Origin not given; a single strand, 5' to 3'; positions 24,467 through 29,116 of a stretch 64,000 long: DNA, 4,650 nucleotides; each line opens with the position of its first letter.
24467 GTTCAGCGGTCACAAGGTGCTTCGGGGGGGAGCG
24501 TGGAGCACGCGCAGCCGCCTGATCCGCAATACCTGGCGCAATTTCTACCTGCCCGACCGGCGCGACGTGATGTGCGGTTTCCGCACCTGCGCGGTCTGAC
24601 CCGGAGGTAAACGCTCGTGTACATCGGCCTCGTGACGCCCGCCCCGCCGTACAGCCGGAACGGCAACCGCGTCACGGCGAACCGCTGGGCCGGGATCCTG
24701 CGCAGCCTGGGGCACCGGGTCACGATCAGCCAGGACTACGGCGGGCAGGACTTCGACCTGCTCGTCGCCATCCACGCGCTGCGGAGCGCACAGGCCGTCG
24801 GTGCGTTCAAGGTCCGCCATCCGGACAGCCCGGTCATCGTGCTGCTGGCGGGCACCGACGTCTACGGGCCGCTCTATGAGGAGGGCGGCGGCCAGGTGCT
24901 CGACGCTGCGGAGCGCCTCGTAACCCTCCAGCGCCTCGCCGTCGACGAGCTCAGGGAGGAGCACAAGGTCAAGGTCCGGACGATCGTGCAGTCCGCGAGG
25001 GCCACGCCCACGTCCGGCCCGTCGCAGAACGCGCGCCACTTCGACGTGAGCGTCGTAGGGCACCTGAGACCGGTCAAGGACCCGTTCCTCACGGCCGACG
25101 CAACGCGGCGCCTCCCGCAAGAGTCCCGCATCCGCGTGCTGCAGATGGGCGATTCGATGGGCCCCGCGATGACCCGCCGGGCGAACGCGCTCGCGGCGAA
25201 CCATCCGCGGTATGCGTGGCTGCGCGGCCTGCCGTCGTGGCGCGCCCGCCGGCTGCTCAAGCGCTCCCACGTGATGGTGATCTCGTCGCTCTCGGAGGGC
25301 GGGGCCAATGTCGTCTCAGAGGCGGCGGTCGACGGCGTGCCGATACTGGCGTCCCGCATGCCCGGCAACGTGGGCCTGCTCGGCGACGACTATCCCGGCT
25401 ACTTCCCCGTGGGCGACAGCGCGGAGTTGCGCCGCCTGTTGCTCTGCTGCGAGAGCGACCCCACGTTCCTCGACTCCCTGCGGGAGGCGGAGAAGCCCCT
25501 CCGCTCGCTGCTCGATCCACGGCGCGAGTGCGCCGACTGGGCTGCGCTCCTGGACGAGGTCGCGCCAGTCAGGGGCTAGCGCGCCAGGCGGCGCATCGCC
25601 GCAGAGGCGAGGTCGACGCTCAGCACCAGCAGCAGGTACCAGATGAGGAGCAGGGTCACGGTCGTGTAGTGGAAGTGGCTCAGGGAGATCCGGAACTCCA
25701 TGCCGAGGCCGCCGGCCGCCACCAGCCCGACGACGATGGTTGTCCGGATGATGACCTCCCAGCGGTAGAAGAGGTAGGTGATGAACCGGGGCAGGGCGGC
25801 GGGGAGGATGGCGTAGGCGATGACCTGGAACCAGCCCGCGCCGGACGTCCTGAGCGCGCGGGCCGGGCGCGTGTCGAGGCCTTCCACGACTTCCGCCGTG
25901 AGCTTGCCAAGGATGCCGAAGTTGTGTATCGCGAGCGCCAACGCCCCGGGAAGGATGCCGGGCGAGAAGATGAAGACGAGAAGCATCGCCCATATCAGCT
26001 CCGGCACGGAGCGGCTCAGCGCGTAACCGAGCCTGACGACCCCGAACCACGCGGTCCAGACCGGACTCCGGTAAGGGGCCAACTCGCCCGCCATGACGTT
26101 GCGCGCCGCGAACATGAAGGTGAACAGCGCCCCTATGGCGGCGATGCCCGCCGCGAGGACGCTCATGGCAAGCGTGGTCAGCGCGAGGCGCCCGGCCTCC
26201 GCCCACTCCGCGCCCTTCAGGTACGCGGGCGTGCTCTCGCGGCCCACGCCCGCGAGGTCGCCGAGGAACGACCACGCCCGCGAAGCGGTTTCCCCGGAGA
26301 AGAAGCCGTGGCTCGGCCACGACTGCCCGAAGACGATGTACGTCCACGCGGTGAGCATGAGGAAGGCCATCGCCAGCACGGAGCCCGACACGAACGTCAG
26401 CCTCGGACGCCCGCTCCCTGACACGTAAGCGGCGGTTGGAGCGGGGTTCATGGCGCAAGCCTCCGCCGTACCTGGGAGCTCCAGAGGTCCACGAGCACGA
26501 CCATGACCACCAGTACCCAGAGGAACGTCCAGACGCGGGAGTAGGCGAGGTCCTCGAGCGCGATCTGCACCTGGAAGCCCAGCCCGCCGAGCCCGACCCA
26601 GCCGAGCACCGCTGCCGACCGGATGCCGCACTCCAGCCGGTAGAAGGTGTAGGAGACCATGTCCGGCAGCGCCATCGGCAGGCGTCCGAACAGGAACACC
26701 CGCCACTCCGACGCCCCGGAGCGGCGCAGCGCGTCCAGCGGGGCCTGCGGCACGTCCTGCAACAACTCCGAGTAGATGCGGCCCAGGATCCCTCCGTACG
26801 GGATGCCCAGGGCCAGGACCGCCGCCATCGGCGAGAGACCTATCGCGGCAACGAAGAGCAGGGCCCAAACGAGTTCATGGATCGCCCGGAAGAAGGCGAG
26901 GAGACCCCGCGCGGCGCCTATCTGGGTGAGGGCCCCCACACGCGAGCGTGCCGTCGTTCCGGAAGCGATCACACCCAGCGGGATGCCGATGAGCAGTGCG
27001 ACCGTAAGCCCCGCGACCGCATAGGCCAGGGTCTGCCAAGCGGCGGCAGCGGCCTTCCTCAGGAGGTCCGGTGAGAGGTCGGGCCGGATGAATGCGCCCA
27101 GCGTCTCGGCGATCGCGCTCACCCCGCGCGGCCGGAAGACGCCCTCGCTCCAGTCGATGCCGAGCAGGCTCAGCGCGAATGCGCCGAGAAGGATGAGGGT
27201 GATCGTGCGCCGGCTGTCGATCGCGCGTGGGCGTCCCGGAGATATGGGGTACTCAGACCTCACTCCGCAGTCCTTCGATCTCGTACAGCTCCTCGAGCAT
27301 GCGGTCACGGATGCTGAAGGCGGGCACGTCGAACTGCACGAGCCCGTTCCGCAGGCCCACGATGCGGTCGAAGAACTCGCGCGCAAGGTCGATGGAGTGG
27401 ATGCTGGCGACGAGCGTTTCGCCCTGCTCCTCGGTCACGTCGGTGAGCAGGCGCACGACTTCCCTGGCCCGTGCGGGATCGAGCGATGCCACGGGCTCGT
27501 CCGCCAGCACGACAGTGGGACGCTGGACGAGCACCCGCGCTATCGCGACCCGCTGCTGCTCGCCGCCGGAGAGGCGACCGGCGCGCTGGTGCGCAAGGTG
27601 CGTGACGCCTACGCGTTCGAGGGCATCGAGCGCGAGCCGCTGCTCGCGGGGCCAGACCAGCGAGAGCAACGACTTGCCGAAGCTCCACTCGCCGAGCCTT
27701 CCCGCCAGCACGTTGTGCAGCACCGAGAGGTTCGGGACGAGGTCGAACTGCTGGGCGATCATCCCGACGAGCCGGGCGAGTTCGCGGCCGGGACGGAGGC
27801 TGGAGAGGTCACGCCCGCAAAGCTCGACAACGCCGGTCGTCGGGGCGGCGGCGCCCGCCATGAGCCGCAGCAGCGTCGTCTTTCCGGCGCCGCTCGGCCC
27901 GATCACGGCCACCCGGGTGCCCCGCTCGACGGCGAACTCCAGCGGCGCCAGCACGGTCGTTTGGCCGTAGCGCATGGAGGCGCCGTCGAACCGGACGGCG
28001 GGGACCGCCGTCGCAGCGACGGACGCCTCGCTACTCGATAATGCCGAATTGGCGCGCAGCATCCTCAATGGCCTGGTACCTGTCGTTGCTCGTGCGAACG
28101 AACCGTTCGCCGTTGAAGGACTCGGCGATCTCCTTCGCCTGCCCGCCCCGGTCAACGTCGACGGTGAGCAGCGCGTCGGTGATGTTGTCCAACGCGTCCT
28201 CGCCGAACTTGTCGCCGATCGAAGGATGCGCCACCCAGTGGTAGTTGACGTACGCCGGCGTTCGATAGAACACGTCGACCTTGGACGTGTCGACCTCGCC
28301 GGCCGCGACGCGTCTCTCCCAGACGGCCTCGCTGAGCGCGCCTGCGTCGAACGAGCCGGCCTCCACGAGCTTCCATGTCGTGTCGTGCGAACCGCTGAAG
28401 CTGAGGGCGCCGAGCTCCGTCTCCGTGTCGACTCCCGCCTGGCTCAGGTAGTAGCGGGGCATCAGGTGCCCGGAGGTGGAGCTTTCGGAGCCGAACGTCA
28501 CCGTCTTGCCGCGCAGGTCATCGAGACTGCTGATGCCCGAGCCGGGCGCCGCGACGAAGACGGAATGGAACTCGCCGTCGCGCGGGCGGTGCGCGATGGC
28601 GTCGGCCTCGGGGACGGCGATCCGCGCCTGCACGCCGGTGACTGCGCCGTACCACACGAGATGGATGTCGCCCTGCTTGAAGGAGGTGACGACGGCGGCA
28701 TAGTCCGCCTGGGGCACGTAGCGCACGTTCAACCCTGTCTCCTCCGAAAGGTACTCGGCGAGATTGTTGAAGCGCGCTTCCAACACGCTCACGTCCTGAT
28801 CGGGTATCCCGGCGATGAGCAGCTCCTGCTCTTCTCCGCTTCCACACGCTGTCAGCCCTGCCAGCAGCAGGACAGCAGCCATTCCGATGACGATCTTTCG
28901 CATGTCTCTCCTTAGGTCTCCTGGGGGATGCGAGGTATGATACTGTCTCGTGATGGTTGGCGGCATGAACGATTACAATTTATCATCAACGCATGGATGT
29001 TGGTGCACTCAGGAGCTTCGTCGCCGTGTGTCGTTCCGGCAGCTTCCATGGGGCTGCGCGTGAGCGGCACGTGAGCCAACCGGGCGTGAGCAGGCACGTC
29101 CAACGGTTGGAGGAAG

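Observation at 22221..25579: selD - egtB-like - glycosyltransferase operon: a selenoneine-type (senC-senA-senB) organoselenium biosynthetic cluster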

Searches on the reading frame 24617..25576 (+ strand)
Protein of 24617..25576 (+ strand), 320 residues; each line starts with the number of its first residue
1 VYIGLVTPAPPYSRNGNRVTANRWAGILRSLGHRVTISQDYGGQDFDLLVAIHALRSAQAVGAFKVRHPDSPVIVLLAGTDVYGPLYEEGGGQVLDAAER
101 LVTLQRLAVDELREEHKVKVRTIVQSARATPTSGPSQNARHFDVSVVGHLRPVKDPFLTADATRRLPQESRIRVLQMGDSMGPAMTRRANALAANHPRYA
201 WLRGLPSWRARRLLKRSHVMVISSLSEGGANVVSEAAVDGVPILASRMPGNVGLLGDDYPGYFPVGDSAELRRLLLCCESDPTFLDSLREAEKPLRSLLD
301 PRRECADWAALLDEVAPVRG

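Call 5: search_protein_families(library=ncbifam, proteins=[window:24617-25576:+], max_evalue=0.00001)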
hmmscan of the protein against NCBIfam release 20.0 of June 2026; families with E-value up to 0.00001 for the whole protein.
window:24617-25576:+ (320 aa): 3 families
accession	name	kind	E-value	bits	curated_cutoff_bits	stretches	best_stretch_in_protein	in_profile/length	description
TIGR04348.1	TIGR04348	equivalog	1.3e-104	349.6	300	1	3-313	1-309/310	selenoneine biosynthesis selenosugar synthase SenB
NF038229.1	Glyco4_Geo_Pelo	equivalog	1.1e-29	103.5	400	1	3-315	2-336/338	GPMC system family 4 glycosyltransferase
TIGR03088.1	stp2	hypoth_equivalog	1.4e-09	37.5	409.05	1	130-275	183-332/374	TIGR03088 family PEP-CTERM/XrtA system glycosyltransferase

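Call 6: search_protein_families(library=pfam, proteins=[window:24617-25576:+], max_evalue=0.00001)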
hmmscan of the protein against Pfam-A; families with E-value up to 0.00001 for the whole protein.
window:24617-25576:+ (320 aa): 2 families
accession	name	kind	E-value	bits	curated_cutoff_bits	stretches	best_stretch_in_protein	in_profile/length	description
PF00534.26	Glycos_transf_1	-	2.1e-09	37.6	26.4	1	144-272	18-149/172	Glycosyl transferases group 1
PF13692.12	Glyco_trans_1_4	-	1.5e-07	32.2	27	1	144-271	4-132/142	Glycosyl transferases group 1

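Call 11: search_solved_structures(query=window:24617-25576:+, max_evalue=0.001, show_alignments=2)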
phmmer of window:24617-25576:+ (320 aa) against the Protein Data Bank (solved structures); distinct sequences matched with E-value up to 0.001: 4.
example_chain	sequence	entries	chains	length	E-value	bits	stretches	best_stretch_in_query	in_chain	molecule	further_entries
8jjq_C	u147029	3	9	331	2.4e-56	194.7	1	5-317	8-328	TIGR04348 family glycosyltransferase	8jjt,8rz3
8jjn_C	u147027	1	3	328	3e-56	194.4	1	5-317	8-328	TIGR04348 family glycosyltransferase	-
8fbx_A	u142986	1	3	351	3e-56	194.4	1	5-317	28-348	Selenosugar synthase SenB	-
8k5u_A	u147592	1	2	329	2.9e-48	168.1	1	3-280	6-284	Se glycosyltransferase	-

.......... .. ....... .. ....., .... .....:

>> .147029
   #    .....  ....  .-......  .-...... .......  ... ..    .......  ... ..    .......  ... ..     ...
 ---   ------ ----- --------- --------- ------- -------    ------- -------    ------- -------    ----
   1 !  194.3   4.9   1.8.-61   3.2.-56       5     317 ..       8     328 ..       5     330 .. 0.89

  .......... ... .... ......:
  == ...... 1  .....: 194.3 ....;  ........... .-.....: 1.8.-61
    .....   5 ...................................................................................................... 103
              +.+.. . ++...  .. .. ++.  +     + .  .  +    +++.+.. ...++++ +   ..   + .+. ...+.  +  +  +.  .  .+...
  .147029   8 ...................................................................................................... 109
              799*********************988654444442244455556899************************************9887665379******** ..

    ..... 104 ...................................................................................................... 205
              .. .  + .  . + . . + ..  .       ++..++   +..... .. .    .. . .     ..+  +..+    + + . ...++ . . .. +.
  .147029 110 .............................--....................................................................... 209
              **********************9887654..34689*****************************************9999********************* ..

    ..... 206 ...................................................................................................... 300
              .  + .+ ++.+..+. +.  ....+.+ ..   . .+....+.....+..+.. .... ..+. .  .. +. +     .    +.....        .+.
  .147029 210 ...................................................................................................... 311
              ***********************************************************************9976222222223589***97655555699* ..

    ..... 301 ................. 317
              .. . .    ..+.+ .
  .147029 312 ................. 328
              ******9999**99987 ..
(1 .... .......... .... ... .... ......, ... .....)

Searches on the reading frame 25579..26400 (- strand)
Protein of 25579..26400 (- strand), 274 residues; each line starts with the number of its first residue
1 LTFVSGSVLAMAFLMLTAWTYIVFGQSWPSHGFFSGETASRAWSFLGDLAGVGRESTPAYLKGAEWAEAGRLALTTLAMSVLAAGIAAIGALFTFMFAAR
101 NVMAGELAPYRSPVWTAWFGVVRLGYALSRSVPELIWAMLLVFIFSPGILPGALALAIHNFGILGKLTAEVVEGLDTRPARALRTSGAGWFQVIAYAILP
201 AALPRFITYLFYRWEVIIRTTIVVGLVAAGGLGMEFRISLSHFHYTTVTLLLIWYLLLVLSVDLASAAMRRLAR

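Call 32: search_protein_families(library=pfam, proteins=[window:25579-26400:-], max_evalue=0.001)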
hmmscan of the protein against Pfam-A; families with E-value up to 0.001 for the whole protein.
window:25579-26400:- (274 aa): 1 family
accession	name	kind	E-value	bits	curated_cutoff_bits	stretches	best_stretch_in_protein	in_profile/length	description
PF00528.27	BPD_transp_1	-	7.9e-15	55.5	26.4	1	122-269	20-178/184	Binding-protein-dependent transport system inner membrane component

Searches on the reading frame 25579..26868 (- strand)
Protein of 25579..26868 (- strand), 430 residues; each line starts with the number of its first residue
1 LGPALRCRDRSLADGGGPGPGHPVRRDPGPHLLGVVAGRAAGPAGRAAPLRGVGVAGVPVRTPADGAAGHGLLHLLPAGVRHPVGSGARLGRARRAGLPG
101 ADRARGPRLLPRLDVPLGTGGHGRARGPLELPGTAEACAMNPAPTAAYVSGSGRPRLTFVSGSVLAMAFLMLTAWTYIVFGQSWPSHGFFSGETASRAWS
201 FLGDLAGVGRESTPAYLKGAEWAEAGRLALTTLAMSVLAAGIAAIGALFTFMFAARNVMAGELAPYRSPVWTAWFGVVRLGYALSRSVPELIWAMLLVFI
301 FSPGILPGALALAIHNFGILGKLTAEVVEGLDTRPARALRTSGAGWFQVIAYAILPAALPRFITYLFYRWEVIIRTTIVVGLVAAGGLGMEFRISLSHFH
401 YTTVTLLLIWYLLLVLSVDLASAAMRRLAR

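Call 9: search_protein_families(library=ncbifam, proteins=[window:25579-26868:-], max_evalue=0.00001)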
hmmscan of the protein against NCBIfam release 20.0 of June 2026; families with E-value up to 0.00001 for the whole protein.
window:25579-26868:- (430 aa): 1 family
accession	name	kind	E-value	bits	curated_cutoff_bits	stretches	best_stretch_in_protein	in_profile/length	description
TIGR01097.1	PhnE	equivalog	5.5e-51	173.5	216.7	1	223-427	55-249/252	phosphonate ABC transporter, permease protein PhnE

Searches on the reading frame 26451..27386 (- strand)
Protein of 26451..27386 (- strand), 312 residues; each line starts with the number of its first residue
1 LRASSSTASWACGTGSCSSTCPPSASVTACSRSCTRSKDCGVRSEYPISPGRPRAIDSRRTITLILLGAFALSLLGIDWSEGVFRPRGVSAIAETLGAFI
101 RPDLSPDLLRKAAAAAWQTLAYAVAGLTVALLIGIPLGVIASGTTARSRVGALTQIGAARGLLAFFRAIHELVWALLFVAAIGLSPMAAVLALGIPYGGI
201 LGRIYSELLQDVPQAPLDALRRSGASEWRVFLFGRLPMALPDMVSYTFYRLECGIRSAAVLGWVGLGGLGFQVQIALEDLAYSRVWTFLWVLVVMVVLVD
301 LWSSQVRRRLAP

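Call 9: search_protein_families(library=ncbifam, proteins=[window:26451-27386:-], max_evalue=0.00001)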
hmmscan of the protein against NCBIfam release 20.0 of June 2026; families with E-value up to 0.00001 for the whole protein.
window:26451-27386:- (312 aa): 2 families
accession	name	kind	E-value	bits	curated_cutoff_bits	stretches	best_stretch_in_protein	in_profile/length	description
TIGR01097.1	PhnE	equivalog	7.5e-59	199.2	216.7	1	62-310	12-251/252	phosphonate ABC transporter, permease protein PhnE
NF008049.0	PRK10782.1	subfamily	3.7e-09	36.6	212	1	112-308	9-212/217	methionine ABC transporter permease MetI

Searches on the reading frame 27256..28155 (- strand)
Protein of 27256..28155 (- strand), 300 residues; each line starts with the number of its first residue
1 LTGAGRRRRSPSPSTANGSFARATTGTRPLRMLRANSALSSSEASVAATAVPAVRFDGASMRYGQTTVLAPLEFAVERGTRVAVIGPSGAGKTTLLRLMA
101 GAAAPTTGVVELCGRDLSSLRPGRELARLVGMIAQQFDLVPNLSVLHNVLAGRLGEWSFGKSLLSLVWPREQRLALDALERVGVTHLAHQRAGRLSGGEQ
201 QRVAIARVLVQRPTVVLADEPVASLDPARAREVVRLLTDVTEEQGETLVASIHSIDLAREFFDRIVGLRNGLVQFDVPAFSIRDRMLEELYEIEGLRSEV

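Call 9: search_protein_families(library=ncbifam, proteins=[window:27256-28155:-], max_evalue=0.00001)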
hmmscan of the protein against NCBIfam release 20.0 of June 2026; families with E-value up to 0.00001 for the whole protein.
window:27256-28155:- (300 aa): 181 families (the best 25 are shown)
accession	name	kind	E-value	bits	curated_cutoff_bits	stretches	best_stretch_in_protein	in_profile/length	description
TIGR02315.1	ABC_phnC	equivalog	6.4e-71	238.6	266.1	1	55-292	3-243/243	phosphonate ABC transporter ATP-binding protein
NF007438.0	PRK09984.1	equivalog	6.3e-53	179.6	365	1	59-291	10-249/262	phosphonate ABC transporter ATP-binding protein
NF010068.0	PRK13548.1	equivalog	4.3e-45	153.9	261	1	55-294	7-243/261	heme ABC transporter ATP-binding protein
TIGR02673.1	FtsE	equivalog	1.4e-42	145.8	264.85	1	54-271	2-213/214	cell division ATP-binding protein FtsE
NF007082.0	PRK09536.1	equivalog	2.7e-41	142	537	1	55-274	5-218/402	corrinoid ABC transporter ATPase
TIGR03873.1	F420-0_ABC_ATP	hypoth_equivalog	1.7e-40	138.9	372.4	1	55-274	3-216/256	putative F420-0 ABC transporter ATP-binding protein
TIGR02211.1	LolD_lipo_ex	equivalog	9.9e-40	136.4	307.75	1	65-272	17-218/221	lipoprotein-releasing ABC transporter ATP-binding protein LolD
NF007027.0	PRK09493.1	equivalog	5.2e-39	134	379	1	54-277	2-218/240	glutamine ABC transporter ATP-binding protein GlnQ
TIGR02857.1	CydD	equivalog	1.5e-37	129.7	435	1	32-266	300-527/529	thiol reductant ABC exporter subunit CydD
TIGR03258.1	PhnT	equivalog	9.3e-37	126.9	499.15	1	47-273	2-218/359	2-aminoethylphosphonate ABC transport system ATP-binding subunit PhnT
TIGR03265.1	PhnT2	equivalog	1.9e-36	126.1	457.7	1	57-273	8-213/353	putative 2-aminoethylphosphonate ABC transporter ATP-binding protein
NF008639.0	PRK11629.1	equivalog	3.1e-36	125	360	1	65-275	22-226/234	lipoprotein-releasing ABC transporter ATP-binding protein LolD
TIGR02982.1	heterocyst_DevA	subfamily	3.7e-36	124.8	295.8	1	65-272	17-218/220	ABC exporter ATP-binding subunit, DevA family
TIGR03608.1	L_ocin_972_ABC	subfamily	7.2e-36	123.6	254.85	1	60-266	5-204/206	putative bacteriocin export ABC transporter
NF006987.0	PRK09452.1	equivalog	7.5e-36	123.6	482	1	48-276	12-229/378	spermidine/putrescine ABC transporter ATP-binding protein PotA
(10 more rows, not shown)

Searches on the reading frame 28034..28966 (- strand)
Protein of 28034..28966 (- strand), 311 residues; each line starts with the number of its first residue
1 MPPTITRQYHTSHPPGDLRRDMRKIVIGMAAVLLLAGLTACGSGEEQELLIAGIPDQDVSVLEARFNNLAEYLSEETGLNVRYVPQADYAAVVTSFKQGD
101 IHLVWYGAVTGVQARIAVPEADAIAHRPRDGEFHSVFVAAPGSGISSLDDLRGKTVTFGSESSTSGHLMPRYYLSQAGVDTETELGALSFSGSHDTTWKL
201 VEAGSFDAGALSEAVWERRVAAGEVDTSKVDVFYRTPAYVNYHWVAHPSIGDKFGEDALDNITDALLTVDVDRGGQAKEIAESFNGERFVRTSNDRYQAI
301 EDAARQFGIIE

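Call 9: search_protein_families(library=ncbifam, proteins=[window:28034-28966:-], max_evalue=0.00001)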
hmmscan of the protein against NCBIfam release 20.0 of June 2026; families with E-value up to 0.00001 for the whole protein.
window:28034-28966:- (311 aa): 4 families
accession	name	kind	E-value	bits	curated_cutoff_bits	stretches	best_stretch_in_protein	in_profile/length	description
TIGR04553.1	ABC_peri_selen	hypoth_equivalog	2.5e-91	305.7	250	1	50-311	3-266/266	putative selenate ABC transporter substrate-binding protein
TIGR01098.1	3A0109s03R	subfamily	4.3e-50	170.6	112.05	1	22-256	1-244/253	phosphate/phosphite/phosphonate ABC transporter substrate-binding protein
TIGR03431.1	PhnD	equivalog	4.7e-41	141.1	261.1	1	23-305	3-284/288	phosphonate ABC transporter substrate-binding protein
NF049985.1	SBP_like_Rv1680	exception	4e-22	79.2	400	1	69-309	21-264/268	Rv1680 family SBP-like protein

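Call 32: search_protein_families(library=pfam, proteins=[window:28034-28966:-], max_evalue=0.001)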
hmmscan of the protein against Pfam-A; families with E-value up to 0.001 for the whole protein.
window:28034-28966:- (311 aa): 2 families
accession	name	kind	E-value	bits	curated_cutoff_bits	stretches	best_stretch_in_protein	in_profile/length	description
PF12974.12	Phosphonate-bd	-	1.5e-60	205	27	1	52-297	2-242/242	ABC transporter, phosphonate, periplasmic substrate-binding protein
PF09084.16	NMT1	-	0.00062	20.2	20.5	0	76-211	18-146/216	NMT1/THI5 like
